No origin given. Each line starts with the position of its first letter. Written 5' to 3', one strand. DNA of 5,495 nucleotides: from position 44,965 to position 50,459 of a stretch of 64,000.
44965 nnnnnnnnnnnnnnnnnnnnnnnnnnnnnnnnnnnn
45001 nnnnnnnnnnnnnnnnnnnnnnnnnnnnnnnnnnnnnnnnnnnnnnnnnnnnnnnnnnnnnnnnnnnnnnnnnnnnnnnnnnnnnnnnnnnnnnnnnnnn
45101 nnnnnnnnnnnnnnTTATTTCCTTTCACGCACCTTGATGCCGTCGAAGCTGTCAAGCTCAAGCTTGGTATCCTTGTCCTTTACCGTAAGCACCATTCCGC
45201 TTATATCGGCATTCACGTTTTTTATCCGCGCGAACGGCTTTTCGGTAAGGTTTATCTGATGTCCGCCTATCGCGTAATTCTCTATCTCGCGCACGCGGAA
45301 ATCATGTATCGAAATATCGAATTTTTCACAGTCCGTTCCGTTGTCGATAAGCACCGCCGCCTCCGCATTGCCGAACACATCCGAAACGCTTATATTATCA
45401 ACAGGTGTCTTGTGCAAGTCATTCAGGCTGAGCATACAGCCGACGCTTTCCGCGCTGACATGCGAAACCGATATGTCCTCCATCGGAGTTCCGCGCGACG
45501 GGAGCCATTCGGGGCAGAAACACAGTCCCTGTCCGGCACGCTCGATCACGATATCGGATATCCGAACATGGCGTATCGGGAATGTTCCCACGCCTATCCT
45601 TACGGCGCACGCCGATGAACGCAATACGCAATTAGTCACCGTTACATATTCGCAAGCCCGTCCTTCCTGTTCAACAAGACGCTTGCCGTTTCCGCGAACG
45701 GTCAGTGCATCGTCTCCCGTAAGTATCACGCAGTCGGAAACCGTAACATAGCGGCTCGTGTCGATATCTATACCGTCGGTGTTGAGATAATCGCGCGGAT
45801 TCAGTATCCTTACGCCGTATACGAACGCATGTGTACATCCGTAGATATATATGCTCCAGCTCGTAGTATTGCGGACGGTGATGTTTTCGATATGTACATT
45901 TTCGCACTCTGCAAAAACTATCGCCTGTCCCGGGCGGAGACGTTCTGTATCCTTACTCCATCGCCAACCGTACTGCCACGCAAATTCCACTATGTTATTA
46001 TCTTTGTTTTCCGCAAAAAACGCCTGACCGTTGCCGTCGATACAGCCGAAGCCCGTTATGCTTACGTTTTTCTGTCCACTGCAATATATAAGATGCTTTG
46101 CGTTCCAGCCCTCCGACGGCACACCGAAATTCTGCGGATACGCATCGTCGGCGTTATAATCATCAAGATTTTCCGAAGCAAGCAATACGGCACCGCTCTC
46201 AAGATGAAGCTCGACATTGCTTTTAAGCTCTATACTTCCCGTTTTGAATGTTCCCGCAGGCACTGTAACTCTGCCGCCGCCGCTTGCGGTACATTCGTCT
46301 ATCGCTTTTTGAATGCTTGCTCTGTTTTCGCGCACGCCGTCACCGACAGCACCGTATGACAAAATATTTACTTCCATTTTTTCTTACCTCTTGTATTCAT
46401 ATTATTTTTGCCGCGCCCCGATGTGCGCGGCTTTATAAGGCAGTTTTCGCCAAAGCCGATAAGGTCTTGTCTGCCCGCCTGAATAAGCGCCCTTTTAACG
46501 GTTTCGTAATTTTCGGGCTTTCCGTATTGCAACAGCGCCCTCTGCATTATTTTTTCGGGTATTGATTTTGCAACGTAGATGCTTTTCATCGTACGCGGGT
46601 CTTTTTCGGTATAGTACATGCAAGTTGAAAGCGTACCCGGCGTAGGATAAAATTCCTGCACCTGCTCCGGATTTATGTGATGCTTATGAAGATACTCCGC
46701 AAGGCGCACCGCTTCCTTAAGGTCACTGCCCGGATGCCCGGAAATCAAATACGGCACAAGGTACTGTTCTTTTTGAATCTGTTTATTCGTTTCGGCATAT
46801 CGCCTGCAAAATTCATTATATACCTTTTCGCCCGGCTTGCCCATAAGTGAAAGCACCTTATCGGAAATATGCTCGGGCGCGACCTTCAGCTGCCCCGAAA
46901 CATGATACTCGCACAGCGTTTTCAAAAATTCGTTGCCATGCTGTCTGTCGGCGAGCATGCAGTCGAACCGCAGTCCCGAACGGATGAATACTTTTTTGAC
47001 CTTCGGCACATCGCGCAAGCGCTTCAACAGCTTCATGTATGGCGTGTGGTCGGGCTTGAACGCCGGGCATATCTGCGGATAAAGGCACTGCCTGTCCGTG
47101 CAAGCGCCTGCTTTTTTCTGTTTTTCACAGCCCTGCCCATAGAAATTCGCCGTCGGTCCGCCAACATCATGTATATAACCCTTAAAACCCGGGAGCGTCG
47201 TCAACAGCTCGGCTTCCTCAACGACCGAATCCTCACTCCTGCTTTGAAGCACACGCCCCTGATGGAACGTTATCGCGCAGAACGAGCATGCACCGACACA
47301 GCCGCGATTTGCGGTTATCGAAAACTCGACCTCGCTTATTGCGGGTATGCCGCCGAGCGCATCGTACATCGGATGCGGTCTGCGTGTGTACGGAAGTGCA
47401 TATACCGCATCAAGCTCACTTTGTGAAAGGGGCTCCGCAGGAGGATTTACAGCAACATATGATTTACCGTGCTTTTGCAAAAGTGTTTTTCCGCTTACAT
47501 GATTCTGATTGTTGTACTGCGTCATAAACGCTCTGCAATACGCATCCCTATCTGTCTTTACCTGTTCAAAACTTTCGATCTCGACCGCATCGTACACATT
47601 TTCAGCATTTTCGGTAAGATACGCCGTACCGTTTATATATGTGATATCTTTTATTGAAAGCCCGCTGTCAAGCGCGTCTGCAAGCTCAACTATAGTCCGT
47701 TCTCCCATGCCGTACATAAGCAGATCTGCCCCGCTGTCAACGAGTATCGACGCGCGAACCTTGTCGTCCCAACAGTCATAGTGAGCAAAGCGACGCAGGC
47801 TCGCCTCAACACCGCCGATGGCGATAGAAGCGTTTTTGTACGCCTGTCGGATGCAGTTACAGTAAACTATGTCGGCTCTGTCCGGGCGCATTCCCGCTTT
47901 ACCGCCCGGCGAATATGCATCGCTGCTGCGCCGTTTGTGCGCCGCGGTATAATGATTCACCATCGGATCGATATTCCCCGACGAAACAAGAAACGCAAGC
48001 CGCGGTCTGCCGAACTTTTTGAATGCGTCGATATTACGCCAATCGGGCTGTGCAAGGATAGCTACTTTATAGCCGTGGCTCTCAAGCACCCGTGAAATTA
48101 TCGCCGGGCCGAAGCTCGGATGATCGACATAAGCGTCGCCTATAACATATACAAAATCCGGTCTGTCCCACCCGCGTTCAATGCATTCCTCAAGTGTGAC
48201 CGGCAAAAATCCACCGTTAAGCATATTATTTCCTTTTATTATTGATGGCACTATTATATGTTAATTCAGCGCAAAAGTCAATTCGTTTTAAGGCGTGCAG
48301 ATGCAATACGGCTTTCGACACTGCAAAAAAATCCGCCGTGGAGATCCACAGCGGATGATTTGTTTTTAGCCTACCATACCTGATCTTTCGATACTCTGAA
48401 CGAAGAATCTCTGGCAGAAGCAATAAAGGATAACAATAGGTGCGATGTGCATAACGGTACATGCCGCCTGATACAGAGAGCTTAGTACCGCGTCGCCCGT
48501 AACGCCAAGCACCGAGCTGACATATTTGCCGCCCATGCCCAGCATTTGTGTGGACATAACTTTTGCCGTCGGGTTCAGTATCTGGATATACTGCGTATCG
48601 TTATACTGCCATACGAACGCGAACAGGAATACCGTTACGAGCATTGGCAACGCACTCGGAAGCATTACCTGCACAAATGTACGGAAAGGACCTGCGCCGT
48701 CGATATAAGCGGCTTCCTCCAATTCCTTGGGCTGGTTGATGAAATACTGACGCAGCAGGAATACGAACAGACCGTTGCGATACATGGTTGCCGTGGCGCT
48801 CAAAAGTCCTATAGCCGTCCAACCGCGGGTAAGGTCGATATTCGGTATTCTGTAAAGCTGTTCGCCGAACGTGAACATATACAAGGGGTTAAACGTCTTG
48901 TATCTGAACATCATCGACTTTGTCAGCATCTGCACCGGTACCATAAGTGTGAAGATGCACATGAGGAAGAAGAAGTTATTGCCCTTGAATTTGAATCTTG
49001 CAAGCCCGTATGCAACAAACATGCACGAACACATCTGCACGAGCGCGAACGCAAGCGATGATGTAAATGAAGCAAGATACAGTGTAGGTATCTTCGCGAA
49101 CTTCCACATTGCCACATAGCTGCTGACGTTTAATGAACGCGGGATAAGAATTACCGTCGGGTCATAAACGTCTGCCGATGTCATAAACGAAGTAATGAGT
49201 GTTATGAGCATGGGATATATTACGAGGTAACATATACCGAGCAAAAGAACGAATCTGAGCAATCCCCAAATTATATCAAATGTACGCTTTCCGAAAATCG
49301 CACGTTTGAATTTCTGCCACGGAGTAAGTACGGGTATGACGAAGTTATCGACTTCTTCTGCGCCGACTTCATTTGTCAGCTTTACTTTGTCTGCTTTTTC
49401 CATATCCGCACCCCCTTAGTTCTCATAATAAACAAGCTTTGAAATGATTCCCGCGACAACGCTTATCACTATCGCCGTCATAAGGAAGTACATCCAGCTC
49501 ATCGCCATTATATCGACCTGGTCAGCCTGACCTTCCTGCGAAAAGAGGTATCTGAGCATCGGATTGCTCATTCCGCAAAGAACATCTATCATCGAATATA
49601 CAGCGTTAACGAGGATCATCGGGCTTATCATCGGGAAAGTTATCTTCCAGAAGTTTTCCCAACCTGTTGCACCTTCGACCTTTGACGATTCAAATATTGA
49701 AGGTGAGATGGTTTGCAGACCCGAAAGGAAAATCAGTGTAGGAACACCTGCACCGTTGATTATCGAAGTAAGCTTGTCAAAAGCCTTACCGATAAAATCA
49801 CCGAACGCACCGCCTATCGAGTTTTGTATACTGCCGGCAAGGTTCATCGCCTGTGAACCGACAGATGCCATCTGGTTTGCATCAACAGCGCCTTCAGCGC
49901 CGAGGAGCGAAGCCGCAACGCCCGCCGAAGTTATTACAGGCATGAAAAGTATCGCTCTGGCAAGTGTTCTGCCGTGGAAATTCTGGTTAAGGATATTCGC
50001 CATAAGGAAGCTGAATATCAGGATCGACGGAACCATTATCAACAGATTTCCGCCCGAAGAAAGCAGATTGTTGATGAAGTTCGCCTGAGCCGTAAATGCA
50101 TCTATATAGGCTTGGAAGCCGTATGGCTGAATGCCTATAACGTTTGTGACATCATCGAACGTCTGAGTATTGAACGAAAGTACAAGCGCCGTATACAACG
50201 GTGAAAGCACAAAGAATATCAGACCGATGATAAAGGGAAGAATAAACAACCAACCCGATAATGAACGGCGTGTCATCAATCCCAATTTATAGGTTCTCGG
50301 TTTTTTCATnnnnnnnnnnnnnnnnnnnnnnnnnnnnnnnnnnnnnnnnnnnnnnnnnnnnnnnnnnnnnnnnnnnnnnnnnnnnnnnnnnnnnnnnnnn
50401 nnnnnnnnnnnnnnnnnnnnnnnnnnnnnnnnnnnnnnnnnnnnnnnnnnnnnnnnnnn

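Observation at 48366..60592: Atypical ABC importer locus: giant binding protein, two permease pairs, no ATPase, plus NHL-repeat, Yip1-like and 904-aa lipoprotein genes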

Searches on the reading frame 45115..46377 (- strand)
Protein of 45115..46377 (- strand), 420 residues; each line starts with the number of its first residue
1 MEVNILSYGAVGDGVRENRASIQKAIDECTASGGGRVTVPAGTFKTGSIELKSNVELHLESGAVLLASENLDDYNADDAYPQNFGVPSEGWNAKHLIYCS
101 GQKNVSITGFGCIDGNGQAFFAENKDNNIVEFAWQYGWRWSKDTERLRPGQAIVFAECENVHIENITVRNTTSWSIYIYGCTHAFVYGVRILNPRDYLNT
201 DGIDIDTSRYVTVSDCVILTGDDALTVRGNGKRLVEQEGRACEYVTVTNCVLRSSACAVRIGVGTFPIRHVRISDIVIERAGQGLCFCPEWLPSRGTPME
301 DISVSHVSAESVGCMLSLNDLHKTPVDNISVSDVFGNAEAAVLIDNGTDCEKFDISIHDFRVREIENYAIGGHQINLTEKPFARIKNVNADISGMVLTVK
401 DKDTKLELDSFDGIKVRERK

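Call 4: search_protein_families(library=pfam, proteins=[window:45115-46377:-], max_evalue=0.01)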
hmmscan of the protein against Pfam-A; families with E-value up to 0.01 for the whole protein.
window:45115-46377:- (420 aa): 4 families
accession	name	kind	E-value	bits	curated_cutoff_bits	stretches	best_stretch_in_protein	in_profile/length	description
PF00295.23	Glyco_hydro_28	-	7.3e-21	75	22.9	1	29-238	1-178/324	Glycosyl hydrolases family 28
PF12708.12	Pect-lyase_RHGA_epim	-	3.1e-09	37.4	27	1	3-178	2-171/213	Rhamnogalacturonase A/epimerase, pectate lyase-like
PF13229.12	Beta_helix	-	6.5e-05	23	25.9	1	97-259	3-142/158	Right handed beta helix region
PF05048.19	NosD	-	0.003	17.4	23.6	0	94-230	16-136/212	Periplasmic copper-binding protein (NosD)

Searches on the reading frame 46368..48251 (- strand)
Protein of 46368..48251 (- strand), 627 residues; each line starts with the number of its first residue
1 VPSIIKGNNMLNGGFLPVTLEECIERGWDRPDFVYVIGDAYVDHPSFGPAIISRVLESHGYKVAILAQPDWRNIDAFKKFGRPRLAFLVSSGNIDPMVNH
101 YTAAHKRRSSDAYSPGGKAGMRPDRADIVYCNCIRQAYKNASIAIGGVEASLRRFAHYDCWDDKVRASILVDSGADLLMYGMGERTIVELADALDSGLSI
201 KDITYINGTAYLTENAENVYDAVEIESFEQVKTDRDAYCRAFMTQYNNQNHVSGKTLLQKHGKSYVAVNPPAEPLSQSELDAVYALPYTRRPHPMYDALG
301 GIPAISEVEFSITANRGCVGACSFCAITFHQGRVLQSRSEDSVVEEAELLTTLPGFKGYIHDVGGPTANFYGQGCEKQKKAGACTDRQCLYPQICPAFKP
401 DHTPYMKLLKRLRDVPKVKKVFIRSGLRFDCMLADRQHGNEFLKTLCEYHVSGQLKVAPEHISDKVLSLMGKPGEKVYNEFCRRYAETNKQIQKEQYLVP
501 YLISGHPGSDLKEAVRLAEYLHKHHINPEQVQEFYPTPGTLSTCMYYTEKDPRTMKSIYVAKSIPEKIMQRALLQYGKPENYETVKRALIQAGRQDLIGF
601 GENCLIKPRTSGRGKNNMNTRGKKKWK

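Call 4: search_protein_families(library=pfam, proteins=[window:46368-48251:-], max_evalue=0.01)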
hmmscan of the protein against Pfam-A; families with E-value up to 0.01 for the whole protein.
window:46368-48251:- (627 aa): 3 families
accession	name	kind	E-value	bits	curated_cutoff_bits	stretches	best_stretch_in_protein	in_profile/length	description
PF08497.15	Radical_SAM_N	-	3.4e-133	444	25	1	15-311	1-301/301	Radical SAM N-terminal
PF11842.13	DUF3362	-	6.4e-27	95.1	27.6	1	529-614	1-91/151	Domain of unknown function (DUF3362)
PF04055.27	Radical_SAM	-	8e-08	33.1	29.5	1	315-519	4-164/166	Radical SAM superfamily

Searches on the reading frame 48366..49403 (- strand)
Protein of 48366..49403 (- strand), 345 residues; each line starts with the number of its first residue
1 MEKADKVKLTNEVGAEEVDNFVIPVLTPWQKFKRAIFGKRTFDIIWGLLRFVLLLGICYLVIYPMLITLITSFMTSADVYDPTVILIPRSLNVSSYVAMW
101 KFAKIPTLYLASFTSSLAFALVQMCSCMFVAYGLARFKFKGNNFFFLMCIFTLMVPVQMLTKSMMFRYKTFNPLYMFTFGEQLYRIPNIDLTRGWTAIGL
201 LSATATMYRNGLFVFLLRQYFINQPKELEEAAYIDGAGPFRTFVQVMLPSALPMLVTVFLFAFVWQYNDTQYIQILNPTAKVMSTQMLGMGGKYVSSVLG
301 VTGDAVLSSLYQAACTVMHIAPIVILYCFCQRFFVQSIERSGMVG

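Call 3: search_protein_families(library=pfam, proteins=[window:48366-49403:-], max_evalue=0.01)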
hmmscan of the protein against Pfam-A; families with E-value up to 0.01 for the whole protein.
window:48366-49403:- (345 aa): 1 family
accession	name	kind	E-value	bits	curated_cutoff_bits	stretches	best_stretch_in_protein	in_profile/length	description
PF00528.27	BPD_transp_1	-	3.6e-14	53.4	26.4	1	131-311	5-155/184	Binding-protein-dependent transport system inner membrane component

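Call 6: search_protein_families(library=ncbifam, proteins=[window:48366-49403:-], max_evalue=0.01)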
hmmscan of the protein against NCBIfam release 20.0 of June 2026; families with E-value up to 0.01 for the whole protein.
window:48366-49403:- (345 aa): 12 families
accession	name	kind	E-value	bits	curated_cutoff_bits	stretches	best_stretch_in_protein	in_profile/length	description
NF008210.0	PRK10973.1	equivalog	1.3e-21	77.5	297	1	50-338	13-276/281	sn-glycerol-3-phosphate ABC transporter permease UgpE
NF008231.0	PRK10998.1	equivalog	1.6e-12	47.7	261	1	120-342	96-293/296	maltose ABC transporter permease MalG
NF040932.1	ABC_arch_GlcU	equivalog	6.3e-09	35.9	340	1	216-338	150-264/272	glucose ABC transporter permease GlcU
TIGR01581.1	Mo_ABC_porter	hypoth_equivalog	4.9e-07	29.5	210.3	1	106-264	21-169/225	ABC transporter permease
NF006939.0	PRK09421.1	equivalog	6.1e-07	29.1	262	1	113-263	16-158/230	molybdate ABC transporter permease subunit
TIGR02139.1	permease_CysT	equivalog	4.1e-06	26.6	246.1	1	90-264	33-198/265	sulfate ABC transporter permease subunit CysT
TIGR02141.1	modB_ABC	equivalog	8.3e-05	22.3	182.6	1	121-264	12-146/208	molybdate ABC transporter permease subunit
NF008232.0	PRK10999.1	equivalog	0.00018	20.4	392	1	223-278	400-455/520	maltose ABC transporter permease MalF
NF007852.0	PRK10561.1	equivalog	0.00099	19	335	1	59-312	15-269/295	sn-glycerol-3-phosphate ABC transporter permease UgpA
NF040839.1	tungstate_WtpB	equivalog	0.0023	17.6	340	1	93-265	30-192/251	tungstate ABC transporter permease WtpB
TIGR00969.1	3a0106s02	subfamily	0.0026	17.3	240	0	104-261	58-206/272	sulfate ABC transporter permease subunit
NF040931.1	ABC_arch_GlcT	equivalog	0.0076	15.9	360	0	92-299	38-246/278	glucose ABC transporter permease GlcT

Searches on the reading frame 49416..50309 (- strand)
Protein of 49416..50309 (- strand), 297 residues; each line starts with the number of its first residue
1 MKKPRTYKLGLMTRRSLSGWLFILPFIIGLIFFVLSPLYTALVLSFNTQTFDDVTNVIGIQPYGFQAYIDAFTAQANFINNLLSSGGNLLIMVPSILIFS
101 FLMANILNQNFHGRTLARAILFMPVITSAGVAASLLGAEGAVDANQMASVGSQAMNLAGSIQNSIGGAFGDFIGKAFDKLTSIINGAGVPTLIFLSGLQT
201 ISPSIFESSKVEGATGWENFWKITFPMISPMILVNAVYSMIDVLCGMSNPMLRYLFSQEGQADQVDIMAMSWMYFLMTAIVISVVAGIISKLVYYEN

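Call 3: search_protein_families(library=pfam, proteins=[window:49416-50309:-], max_evalue=0.01)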
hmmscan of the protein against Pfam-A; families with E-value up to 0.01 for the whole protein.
window:49416-50309:- (297 aa): 1 family
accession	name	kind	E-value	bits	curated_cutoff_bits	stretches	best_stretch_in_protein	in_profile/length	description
PF00528.27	BPD_transp_1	-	6.7e-06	26.4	26.4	1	77-285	14-165/184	Binding-protein-dependent transport system inner membrane component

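Call 6: search_protein_families(library=ncbifam, proteins=[window:49416-50309:-], max_evalue=0.01)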
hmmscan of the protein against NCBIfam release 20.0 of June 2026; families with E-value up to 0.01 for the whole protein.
window:49416-50309:- (297 aa): 8 families
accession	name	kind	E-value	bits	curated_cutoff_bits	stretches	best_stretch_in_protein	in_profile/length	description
NF008232.0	PRK10999.1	equivalog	1.8e-06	26.9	392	1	195-231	395-432/520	maltose ABC transporter permease MalF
NF007852.0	PRK10561.1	equivalog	1.9e-06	27.9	335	1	15-244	10-231/295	sn-glycerol-3-phosphate ABC transporter permease UgpA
TIGR00969.1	3a0106s02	subfamily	3.2e-05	23.5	240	1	200-239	168-207/272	sulfate ABC transporter permease subunit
NF040932.1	ABC_arch_GlcU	equivalog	9.8e-05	22.1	340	1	187-251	148-209/272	glucose ABC transporter permease GlcU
NF008231.0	PRK10998.1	equivalog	0.00059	19.5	261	1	198-245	181-228/296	maltose ABC transporter permease MalG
TIGR01581.1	Mo_ABC_porter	hypoth_equivalog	0.0016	17.9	210.3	1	196-240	124-168/225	ABC transporter permease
NF008208.0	PRK10971.1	equivalog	0.0023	17.5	415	0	97-244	75-209/277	sulfate/thiosulfate ABC transporter permease CysT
NF038305.1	HpsJ_fam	subfamily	0.004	17.1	60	1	16-85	75-146/234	HpsJ family protein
